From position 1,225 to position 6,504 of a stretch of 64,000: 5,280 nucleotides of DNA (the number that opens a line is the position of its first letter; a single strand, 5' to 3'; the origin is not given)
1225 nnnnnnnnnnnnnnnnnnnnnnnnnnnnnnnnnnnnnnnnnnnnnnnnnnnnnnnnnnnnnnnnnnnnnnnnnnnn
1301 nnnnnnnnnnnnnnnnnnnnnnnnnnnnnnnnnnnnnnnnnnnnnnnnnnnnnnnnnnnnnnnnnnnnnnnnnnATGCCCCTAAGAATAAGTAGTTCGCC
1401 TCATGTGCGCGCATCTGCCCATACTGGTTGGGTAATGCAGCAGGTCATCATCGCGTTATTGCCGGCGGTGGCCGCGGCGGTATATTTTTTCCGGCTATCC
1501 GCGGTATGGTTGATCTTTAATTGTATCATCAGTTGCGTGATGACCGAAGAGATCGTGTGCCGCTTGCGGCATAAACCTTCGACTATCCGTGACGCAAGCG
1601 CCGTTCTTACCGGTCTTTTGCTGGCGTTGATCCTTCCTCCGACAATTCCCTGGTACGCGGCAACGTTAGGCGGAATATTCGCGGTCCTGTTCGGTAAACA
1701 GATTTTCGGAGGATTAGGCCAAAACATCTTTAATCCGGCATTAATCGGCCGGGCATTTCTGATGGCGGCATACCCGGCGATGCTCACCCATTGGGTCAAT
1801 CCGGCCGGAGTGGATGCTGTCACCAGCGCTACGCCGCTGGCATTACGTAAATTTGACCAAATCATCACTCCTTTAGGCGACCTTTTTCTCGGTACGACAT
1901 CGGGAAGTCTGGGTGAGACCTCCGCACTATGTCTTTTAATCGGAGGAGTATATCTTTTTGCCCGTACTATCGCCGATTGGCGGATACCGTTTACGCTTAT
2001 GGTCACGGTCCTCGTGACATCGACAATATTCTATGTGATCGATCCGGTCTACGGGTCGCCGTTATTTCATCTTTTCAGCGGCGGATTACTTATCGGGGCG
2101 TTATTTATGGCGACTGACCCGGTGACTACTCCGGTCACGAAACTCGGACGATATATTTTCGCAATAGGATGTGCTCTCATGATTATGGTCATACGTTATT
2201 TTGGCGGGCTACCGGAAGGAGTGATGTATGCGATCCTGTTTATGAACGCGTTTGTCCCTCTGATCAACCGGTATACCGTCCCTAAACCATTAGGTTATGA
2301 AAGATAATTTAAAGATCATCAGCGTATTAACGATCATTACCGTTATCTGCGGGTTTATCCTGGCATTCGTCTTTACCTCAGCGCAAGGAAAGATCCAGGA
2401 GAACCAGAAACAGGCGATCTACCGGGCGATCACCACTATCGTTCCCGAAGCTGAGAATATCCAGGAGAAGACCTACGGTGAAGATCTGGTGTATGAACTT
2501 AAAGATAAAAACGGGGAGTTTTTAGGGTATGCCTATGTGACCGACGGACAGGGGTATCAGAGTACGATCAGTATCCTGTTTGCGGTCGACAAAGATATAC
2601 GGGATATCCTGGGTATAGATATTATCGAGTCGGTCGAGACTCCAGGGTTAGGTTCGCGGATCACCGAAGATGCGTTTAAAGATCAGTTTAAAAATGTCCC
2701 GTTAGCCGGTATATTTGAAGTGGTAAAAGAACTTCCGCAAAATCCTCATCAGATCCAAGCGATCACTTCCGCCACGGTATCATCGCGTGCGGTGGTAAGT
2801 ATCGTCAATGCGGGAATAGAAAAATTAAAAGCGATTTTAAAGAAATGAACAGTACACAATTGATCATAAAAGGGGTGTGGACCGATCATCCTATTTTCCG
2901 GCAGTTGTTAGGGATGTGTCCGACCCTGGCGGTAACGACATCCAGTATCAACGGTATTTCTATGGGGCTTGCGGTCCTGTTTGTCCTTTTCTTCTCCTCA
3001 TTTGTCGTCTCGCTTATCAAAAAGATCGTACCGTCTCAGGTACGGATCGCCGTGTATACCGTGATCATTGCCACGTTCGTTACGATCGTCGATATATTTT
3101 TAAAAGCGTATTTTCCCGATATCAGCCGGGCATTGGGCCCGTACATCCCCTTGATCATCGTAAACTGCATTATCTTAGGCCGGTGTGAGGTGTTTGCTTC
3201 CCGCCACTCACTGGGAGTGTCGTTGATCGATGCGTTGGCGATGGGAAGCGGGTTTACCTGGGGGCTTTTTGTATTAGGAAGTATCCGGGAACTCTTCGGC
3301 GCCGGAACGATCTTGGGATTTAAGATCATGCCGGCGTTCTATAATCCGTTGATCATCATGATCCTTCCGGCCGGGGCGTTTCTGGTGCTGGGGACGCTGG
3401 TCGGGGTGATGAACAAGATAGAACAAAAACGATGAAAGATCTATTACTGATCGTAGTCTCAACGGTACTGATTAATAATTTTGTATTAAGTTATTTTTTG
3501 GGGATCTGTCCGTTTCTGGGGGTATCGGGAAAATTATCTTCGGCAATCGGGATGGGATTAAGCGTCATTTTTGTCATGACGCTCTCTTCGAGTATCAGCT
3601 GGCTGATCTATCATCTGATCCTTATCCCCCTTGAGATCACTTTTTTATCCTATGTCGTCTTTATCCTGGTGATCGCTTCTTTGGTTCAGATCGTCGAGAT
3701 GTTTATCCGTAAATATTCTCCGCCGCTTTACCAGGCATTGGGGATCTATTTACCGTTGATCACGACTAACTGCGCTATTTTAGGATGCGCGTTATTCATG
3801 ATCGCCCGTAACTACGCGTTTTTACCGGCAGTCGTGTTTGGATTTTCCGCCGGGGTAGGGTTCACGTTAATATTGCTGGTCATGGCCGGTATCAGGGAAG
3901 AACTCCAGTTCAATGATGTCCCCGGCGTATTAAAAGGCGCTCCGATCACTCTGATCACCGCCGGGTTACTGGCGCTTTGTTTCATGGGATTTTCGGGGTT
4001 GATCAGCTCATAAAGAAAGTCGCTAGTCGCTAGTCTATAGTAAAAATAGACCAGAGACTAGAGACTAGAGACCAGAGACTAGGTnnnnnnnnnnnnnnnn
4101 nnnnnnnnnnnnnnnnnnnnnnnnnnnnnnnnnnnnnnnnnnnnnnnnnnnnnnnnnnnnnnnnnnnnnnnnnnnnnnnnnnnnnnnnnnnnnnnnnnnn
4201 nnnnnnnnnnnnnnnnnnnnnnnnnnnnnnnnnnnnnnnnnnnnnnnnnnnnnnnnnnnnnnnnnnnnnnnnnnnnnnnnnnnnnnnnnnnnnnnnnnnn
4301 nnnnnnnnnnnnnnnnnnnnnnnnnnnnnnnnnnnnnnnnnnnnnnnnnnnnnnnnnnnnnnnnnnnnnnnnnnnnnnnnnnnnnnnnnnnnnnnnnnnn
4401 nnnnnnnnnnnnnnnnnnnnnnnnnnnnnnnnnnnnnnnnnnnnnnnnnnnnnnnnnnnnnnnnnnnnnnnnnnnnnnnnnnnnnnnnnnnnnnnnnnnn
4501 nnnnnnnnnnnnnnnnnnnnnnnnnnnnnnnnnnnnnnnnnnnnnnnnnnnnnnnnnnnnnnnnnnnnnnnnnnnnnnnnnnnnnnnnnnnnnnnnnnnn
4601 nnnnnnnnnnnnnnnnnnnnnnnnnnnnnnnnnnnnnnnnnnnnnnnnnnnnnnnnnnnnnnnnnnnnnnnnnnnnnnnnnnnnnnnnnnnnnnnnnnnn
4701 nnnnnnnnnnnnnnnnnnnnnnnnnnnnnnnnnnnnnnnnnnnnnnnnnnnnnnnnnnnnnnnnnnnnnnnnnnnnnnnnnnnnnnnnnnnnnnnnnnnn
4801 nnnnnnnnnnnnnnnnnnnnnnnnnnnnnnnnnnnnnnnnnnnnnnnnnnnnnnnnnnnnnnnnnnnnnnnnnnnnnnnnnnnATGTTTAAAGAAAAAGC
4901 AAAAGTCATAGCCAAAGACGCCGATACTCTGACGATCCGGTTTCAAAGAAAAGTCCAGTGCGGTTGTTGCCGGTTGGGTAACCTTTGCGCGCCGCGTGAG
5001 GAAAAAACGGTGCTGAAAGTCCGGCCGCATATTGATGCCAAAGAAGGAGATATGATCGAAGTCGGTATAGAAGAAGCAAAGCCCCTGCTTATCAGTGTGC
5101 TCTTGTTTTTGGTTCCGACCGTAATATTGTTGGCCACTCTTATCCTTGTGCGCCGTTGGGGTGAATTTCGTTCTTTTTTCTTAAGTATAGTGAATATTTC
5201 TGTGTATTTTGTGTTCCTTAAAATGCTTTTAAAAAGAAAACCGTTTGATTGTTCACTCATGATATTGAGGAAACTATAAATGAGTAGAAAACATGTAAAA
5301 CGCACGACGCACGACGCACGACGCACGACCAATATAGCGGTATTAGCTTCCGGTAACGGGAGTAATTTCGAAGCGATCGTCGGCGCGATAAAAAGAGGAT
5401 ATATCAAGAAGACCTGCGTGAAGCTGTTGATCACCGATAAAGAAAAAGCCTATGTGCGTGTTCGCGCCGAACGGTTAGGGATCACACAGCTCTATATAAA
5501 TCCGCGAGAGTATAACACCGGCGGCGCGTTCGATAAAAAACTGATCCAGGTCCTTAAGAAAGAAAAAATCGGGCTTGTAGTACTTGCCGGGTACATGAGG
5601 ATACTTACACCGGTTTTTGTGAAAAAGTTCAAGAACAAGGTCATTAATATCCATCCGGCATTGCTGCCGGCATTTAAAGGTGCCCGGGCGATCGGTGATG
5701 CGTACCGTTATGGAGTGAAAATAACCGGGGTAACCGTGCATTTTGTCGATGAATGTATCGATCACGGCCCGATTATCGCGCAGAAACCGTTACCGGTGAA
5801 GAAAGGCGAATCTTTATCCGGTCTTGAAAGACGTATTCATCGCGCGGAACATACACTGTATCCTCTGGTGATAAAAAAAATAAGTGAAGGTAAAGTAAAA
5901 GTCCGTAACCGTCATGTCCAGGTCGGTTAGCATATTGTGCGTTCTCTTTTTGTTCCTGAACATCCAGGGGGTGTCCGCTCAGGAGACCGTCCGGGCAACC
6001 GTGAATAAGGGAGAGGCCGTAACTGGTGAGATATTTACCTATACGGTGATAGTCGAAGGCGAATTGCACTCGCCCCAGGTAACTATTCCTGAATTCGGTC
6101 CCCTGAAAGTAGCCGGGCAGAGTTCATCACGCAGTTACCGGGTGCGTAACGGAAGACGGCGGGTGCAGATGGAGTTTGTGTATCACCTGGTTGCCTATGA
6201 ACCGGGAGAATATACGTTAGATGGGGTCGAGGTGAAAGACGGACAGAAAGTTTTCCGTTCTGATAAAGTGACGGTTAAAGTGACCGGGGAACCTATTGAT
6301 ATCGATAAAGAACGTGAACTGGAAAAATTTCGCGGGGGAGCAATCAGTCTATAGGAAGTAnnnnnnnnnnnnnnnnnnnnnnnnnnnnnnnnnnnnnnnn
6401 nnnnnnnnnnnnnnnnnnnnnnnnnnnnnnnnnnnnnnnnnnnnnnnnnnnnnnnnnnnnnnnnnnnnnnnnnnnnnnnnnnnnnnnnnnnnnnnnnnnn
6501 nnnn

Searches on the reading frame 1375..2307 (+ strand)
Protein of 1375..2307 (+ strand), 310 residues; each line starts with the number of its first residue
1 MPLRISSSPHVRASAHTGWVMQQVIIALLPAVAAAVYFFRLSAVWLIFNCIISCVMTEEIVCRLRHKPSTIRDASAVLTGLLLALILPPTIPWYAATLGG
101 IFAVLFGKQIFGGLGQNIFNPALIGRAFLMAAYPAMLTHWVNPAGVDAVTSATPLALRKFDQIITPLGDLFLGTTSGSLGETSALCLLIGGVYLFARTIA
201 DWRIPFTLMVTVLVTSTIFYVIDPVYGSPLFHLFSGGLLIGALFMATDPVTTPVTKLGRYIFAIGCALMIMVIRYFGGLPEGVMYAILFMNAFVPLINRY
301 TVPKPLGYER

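Call 45: find_encoding_contigs(protein=window:1375-2307:+, flank=10000, max_places=3)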
Protein window:1375-2307:+ (310 aa): 1 contig read that carries it; 1 place shown.
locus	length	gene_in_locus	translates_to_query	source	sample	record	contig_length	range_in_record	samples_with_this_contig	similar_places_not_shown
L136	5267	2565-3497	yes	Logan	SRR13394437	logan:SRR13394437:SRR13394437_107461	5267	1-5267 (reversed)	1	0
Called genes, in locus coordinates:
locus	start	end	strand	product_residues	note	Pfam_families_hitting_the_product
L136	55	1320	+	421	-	PF05977:MFS_3, PF07690:MFS_1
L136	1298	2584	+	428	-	PF13375:RnfC_N, PF01512:Complex1_51K, PF00037:Fer4 (faint), PF12838:Fer4_7, PF13183:Fer4_8 (weak), PF13187:Fer4_9 (weak), PF13237:Fer4_10, PF13534:Fer4_17 (weak), +3 more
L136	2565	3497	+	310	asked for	PF03116:NQR2_RnfD_RnfE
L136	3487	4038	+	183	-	PF04205:FMN_bind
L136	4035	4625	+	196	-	PF02508:Rnf-Nqr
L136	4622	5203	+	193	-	PF02508:Rnf-Nqr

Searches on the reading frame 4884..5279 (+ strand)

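Call 57: search_protein_families(library=pfam, proteins=[window:4884-5279:+], max_evalue=0.00001)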
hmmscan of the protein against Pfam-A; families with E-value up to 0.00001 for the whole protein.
window:4884-5279:+ (131 aa): 1 family
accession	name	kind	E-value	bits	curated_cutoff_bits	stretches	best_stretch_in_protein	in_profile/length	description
PF04246.17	RseC_MucC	-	3.7e-18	66.1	24.4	1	8-119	1-120/130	Positive regulator of sigma(E), RseC/MucC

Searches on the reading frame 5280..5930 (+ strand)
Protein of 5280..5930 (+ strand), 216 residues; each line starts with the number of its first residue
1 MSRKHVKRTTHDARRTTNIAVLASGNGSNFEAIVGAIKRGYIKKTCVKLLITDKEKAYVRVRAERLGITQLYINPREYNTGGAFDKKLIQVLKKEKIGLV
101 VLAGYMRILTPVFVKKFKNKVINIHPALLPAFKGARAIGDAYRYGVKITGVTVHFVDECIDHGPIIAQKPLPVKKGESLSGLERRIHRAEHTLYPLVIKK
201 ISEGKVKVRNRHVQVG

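Call 57: search_protein_families(library=pfam, proteins=[window:5280-5930:+], max_evalue=0.00001)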
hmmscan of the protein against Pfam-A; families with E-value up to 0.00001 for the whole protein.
window:5280-5930:+ (216 aa): 1 family
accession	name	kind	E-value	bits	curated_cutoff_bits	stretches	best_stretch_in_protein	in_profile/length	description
PF00551.24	Formyl_trans_N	-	6.5e-53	179.6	26.1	1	18-198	2-181/181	Formyl transferase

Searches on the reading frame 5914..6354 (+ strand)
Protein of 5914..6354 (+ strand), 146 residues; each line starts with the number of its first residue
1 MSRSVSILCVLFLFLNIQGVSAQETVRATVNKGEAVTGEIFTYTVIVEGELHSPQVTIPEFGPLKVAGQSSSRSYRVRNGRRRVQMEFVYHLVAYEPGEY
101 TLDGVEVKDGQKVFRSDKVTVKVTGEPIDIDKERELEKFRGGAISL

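Call 57: search_protein_families(library=pfam, proteins=[window:5914-6354:+], max_evalue=0.00001)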
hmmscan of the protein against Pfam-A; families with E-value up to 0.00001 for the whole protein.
window:5914-6354:+ (146 aa): 1 family
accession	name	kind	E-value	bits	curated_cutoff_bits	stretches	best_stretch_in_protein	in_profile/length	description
PF13584.12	BatD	-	3.3e-12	47.3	24.1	1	28-123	1-92/92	BatD DUF11 like domain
